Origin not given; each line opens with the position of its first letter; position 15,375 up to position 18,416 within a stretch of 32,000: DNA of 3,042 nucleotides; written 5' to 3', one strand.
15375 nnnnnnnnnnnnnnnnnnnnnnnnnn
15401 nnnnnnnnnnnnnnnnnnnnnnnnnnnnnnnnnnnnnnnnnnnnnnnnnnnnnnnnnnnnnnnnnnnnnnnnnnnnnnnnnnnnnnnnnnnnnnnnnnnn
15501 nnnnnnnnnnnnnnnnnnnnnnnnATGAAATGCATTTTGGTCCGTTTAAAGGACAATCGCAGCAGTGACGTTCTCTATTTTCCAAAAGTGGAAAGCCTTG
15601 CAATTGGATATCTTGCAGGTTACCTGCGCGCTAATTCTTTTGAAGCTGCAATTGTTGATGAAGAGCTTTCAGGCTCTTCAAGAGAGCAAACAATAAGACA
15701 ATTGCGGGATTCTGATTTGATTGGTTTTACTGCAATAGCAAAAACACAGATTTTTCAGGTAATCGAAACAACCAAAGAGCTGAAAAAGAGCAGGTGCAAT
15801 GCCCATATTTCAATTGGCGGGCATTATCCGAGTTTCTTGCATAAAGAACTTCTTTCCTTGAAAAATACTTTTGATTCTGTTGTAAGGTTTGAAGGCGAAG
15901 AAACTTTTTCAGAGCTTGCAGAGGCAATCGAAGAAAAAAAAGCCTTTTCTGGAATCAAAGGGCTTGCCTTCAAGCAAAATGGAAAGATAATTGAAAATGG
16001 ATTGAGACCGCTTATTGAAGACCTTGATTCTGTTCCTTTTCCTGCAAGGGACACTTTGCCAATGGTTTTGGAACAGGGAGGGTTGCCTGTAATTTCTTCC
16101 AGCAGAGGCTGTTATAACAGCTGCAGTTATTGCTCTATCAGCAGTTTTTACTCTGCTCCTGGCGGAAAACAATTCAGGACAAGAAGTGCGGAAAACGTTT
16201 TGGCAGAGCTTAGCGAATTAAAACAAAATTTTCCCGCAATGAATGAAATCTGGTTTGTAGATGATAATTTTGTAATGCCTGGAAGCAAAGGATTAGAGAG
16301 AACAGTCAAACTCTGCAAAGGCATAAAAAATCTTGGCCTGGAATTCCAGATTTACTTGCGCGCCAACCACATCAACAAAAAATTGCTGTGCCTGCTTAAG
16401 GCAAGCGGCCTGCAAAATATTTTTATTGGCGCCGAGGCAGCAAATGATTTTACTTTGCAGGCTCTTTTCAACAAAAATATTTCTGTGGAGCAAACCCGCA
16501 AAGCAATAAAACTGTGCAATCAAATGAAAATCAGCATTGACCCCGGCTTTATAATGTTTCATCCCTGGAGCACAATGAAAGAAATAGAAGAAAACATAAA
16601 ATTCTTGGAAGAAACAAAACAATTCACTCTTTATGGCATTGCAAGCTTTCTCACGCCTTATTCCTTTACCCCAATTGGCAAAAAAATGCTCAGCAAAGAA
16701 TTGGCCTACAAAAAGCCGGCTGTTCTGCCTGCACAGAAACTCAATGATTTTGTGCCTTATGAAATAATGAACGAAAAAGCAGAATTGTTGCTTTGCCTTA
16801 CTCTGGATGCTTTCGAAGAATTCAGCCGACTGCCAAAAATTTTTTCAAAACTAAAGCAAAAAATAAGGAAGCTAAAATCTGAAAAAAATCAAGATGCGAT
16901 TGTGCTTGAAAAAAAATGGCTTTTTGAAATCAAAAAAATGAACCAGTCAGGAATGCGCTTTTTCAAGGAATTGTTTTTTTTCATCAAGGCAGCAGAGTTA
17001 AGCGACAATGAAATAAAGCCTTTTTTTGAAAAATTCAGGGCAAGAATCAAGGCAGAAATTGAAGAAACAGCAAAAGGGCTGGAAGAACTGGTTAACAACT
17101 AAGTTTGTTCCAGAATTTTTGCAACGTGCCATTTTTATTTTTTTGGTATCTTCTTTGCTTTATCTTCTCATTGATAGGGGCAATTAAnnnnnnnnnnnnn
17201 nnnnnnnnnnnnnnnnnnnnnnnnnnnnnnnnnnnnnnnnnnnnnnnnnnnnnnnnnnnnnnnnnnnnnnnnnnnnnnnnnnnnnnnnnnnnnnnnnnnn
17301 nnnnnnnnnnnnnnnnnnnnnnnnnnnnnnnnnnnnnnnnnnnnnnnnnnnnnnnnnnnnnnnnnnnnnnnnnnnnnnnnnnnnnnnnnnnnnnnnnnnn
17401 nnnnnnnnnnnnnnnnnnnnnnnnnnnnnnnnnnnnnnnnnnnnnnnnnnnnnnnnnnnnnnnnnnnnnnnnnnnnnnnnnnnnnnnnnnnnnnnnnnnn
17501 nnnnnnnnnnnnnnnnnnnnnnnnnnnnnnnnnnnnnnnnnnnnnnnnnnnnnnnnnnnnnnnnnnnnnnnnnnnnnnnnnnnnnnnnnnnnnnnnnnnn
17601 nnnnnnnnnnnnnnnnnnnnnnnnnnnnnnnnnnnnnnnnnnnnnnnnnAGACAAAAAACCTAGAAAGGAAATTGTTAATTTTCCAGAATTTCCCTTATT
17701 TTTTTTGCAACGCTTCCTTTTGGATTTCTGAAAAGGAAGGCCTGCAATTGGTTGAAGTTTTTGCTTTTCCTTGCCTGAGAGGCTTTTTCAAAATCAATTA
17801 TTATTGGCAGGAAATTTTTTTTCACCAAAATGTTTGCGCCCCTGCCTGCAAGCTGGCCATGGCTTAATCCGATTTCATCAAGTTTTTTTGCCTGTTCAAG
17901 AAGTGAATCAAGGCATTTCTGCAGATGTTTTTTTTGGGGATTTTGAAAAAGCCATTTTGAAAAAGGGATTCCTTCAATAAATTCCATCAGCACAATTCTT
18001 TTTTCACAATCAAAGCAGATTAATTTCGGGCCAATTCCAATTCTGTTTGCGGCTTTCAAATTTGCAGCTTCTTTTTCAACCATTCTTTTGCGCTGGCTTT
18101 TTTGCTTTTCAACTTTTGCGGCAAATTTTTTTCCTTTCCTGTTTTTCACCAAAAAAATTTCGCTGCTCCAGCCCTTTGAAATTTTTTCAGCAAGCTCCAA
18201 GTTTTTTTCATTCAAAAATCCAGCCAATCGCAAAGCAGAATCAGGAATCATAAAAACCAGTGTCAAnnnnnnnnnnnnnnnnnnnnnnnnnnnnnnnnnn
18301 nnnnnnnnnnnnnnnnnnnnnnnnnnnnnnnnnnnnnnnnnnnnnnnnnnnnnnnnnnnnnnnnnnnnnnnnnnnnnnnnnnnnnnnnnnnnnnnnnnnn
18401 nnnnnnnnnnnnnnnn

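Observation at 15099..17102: Four unannotated paralogous 25-29 aa peptide genes directly upstream of a B12-binding radical SAM enzyme: candidate archaeal RiPP-like system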

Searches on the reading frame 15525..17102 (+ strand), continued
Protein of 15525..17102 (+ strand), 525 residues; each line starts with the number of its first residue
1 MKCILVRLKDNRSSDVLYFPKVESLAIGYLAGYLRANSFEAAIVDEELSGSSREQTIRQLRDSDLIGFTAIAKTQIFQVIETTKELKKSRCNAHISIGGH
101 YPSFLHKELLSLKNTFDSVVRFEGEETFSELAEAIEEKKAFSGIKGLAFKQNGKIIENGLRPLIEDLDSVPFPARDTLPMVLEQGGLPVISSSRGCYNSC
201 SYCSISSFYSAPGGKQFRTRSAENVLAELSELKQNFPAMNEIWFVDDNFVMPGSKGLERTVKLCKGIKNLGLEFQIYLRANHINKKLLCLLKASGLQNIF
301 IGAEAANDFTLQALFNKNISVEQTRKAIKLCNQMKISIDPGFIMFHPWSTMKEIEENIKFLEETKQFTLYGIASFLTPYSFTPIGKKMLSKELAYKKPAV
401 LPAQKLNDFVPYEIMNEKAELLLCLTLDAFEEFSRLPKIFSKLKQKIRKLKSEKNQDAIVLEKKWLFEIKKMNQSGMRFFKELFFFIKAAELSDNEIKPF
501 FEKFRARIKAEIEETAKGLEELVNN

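Call 65: find_encoding_contigs(protein=P0031, flank=6000, max_places=1)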
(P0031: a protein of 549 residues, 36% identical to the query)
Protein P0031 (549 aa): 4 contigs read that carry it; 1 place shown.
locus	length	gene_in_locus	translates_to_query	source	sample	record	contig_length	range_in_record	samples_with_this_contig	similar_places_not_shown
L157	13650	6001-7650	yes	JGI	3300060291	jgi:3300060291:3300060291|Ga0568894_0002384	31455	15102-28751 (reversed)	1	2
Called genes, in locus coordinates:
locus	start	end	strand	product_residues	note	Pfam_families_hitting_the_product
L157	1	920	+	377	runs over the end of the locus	PF13433:Peripla_BP_5, PF13458:Peripla_BP_6, PF01094:ANF_receptor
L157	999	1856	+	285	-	PF02653:BPD_transp_2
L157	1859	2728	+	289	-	PF02653:BPD_transp_2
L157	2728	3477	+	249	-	PF13476:AAA_23 (weak), PF00005:ABC_tran, PF13304:AAA_21 (weak), PF12399:BCA_ABC_TP_C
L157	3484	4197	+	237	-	PF00005:ABC_tran, PF13304:AAA_21 (faint)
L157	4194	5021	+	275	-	PF01209:Ubie_methyltran, PF13489:Methyltransf_23, PF13847:Methyltransf_31, PF08241:Methyltransf_11, PF08242:Methyltransf_12, PF13649:Methyltransf_25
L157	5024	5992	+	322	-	PF01209:Ubie_methyltran, PF13489:Methyltransf_23 (weak), PF08241:Methyltransf_11, PF08242:Methyltransf_12 (weak), PF13649:Methyltransf_25, PF13847:Methyltransf_31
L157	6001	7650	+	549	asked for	PF02310:B12-binding, PF04055:Radical_SAM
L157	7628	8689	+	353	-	PF00557:Peptidase_M24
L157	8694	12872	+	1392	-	-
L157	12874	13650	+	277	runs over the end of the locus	-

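Call 97: find_related_loci(query=A3, collection=viral_contigs, flank=2000)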
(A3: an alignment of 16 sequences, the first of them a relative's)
Query A3 (525 aa) in viral_contigs; peptide patterns used: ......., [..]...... (x = any residue, [..] = any of these).
10 stretches matched a pattern, but none encodes a relative of the query by tblastn (E <= 1e-3).

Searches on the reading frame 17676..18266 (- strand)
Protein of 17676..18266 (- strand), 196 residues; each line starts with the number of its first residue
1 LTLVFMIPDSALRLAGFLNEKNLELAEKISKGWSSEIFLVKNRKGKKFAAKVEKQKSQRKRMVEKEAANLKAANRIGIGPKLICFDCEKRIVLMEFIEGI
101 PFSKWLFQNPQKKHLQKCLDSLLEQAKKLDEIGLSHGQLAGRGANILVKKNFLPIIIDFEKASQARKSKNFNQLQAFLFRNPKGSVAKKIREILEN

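Call 7: search_protein_families(library=pfam, proteins=[window:17676-18266:-], max_evalue=0.01)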
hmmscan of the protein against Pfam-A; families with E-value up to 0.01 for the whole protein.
window:17676-18266:- (196 aa): 4 families
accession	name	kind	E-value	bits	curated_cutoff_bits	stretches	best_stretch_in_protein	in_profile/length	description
PF01163.29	RIO1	-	5.3e-11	42.9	22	1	23-170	11-159/187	RIO domain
PF01636.29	APH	-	4.6e-05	23.7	23.2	1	27-144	3-122/239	Phosphotransferase enzyme family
PF00069.31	Pkinase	-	7.3e-05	22.7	31.7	1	25-173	3-156/263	Protein kinase domain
PF07714.23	PK_Tyr_Ser-Thr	-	0.00026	20.8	23.1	1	25-165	3-152/258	Protein tyrosine and serine/threonine kinase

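Call 8: search_protein_families(library=ncbifam, proteins=[window:17676-18266:-], max_evalue=0.01)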
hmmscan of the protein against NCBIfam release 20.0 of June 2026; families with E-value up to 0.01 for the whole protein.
window:17676-18266:- (196 aa): 12 families
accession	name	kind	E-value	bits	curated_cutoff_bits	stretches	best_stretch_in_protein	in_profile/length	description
TIGR03724.2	arch_bud32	equivalog_domain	1.3e-09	37.8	125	1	32-169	10-138/193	KEOPS complex kinase/ATPase Bud32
NF011464.0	PRK14879.1-7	equivalog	1.7e-08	34.5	246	1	32-162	23-149/221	Kae1-associated kinase Bud32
NF011463.0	PRK14879.1-4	equivalog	5.2e-08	32.6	188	1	37-168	40-166/237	Kae1-associated kinase Bud32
NF011460.0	PRK14879.1-1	equivalog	1.8e-07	30.5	199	1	41-172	37-167/232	Kae1-associated kinase Bud32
NF011462.0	PRK14879.1-3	equivalog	4.7e-06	26.5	174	1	37-161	16-127/192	Kae1-associated kinase Bud32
NF007174.0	PRK09605.1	equivalog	7.6e-06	24.7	447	1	32-167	353-478/535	bifunctional N(6)-L-threonylcarbamoyladenine synthase/serine/threonine protein kinase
NF041256.1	GntI_guanitoxin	equivalog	2.4e-05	23.8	357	1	44-111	35-103/282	guanitoxin biosynthesis pre-guanitoxin N-oxide kinase GntI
NF011461.0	PRK14879.1-2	equivalog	5.1e-05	23.2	372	1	39-171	27-155/225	Kae1-associated kinase Bud32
NF038151.1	lanthi_synth_III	equivalog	0.00014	20.4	575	1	54-183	261-403/833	class III lanthionine synthetase LanKC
NF041310.1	Prot_Kin_Rio1_Halo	equivalog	0.00034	20.1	480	1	54-168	134-244/273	serine/threonine-protein kinase Rio1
NF008910.0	PRK12274.1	equivalog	0.0028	17.2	372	1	62-168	48-146/219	serine/threonine protein kinase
TIGR02721.1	ycfN_thiK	equivalog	0.006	15.7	299.45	0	28-132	3-106/256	thiamine kinase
